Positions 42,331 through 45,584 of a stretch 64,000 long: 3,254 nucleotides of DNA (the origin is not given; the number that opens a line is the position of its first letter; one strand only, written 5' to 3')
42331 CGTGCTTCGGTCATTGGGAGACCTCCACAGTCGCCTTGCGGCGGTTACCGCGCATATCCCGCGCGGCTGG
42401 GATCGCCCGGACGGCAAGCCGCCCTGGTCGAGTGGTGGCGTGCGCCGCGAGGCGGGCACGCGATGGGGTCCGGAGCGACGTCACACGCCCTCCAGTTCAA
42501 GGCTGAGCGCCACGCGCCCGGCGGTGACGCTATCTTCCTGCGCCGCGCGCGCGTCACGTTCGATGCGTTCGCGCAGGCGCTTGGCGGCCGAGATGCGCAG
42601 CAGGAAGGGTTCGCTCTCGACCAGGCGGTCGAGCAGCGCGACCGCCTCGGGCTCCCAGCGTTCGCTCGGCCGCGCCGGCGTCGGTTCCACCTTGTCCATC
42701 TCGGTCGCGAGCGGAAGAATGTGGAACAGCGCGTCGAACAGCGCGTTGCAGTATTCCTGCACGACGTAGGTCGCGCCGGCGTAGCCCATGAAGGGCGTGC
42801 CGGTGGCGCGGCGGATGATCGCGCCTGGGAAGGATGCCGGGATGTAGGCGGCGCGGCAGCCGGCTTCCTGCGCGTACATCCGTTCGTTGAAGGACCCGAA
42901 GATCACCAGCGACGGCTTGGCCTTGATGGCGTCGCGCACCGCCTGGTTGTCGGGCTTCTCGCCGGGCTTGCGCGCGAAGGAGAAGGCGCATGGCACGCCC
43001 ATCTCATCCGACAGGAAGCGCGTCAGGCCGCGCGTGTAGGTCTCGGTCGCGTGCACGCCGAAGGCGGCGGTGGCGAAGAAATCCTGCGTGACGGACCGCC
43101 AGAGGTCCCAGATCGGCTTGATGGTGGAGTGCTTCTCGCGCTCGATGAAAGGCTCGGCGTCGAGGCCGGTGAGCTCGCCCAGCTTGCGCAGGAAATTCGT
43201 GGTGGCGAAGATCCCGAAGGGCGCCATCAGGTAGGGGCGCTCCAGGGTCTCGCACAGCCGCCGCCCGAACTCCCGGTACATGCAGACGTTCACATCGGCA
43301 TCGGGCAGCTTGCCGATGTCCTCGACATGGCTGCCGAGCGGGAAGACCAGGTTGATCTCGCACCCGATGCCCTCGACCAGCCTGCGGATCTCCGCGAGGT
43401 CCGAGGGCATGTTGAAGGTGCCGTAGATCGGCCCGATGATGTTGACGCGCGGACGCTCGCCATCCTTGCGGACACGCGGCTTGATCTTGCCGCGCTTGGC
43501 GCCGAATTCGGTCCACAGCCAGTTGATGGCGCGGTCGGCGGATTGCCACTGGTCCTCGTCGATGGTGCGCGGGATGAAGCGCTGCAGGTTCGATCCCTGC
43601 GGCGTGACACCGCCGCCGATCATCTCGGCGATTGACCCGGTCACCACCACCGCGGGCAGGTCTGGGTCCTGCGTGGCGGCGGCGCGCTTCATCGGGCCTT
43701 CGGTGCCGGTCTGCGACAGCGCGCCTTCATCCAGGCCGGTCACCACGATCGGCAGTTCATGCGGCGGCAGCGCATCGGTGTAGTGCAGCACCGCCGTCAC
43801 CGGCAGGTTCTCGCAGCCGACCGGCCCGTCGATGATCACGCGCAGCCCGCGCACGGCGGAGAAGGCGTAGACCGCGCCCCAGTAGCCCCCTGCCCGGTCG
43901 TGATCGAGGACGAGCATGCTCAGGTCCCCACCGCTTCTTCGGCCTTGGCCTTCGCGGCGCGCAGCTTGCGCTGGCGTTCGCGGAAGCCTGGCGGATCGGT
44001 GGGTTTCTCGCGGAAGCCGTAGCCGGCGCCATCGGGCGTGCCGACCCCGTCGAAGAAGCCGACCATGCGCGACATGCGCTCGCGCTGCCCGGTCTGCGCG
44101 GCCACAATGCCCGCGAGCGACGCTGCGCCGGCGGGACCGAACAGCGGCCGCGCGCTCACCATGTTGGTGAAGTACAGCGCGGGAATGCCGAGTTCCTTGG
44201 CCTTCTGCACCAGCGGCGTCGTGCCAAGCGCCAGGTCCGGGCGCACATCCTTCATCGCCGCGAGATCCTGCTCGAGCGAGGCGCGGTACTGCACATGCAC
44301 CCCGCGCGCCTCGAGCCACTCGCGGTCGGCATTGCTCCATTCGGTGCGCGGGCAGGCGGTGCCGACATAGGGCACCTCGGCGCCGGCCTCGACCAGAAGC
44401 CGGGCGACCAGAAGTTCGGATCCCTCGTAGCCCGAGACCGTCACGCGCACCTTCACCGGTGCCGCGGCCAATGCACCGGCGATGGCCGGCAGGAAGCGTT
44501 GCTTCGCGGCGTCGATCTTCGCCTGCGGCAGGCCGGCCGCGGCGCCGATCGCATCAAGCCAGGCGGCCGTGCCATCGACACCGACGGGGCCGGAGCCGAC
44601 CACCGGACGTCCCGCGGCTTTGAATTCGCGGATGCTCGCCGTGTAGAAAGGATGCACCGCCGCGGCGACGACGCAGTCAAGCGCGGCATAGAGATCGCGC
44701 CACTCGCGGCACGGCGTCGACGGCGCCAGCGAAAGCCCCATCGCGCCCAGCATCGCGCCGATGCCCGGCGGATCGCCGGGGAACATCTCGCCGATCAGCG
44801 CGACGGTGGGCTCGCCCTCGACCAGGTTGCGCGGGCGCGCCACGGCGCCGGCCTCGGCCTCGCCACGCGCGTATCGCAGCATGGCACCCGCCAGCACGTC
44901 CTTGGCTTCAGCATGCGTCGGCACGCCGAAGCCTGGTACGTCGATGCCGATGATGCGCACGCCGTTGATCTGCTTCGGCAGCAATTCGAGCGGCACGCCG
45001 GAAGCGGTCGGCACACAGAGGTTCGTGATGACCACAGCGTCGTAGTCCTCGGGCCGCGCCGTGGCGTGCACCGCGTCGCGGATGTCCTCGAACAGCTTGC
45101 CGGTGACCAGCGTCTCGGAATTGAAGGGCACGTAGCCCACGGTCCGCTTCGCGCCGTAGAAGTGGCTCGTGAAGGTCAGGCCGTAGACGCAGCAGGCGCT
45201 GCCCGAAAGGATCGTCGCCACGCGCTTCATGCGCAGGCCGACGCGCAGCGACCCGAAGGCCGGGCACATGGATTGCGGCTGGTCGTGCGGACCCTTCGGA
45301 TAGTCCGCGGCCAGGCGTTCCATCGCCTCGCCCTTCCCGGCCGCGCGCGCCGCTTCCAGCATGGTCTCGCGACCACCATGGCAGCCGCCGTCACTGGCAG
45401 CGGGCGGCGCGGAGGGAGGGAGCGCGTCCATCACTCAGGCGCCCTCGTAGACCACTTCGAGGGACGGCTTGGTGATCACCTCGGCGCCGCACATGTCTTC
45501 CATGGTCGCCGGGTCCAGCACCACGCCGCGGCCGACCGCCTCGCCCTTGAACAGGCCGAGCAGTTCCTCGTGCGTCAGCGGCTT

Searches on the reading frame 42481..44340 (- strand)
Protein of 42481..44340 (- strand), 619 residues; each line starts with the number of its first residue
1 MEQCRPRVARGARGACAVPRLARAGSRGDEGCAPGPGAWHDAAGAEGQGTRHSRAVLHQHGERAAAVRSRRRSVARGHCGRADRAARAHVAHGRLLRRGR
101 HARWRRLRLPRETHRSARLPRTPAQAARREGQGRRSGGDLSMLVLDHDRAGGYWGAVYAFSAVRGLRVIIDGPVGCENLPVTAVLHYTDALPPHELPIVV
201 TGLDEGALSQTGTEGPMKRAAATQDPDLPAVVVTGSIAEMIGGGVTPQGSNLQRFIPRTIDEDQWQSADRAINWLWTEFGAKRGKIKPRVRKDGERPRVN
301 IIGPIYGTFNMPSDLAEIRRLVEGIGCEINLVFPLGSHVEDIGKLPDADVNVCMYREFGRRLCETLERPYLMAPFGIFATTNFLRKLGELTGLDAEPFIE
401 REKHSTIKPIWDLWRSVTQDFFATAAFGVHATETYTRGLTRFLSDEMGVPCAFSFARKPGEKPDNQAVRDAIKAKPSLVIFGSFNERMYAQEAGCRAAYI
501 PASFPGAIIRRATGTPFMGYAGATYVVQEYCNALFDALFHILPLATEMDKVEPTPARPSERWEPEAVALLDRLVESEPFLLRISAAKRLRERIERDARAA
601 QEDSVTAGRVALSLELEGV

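Call 21: search_protein_families(library=ncbifam, proteins=[window:42481-44340:-], max_evalue=1e-25)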
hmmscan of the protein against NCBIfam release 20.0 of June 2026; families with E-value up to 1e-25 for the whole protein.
window:42481-44340:- (619 aa): 2 families
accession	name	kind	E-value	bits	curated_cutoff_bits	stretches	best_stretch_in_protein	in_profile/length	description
TIGR02014.1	BchZ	equivalog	6.1e-223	740.9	529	1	143-609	1-467/468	chlorophyllide a reductase subunit Z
TIGR01278.1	DPOR_BchB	equivalog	4.4e-30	105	490.35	1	156-452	16-319/512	ferredoxin:protochlorophyllide reductase (ATP-dependent) subunit B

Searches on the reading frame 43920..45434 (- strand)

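Call 21: search_protein_families(library=ncbifam, proteins=[window:43920-45434:-], max_evalue=1e-25)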
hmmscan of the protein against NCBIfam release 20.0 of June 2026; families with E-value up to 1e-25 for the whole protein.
window:43920-45434:- (504 aa): 1 family
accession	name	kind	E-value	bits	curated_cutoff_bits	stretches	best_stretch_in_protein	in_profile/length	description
TIGR02015.1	BchY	equivalog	1.2e-201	670.1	425.15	1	44-465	1-422/422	chlorophyllide a reductase subunit Y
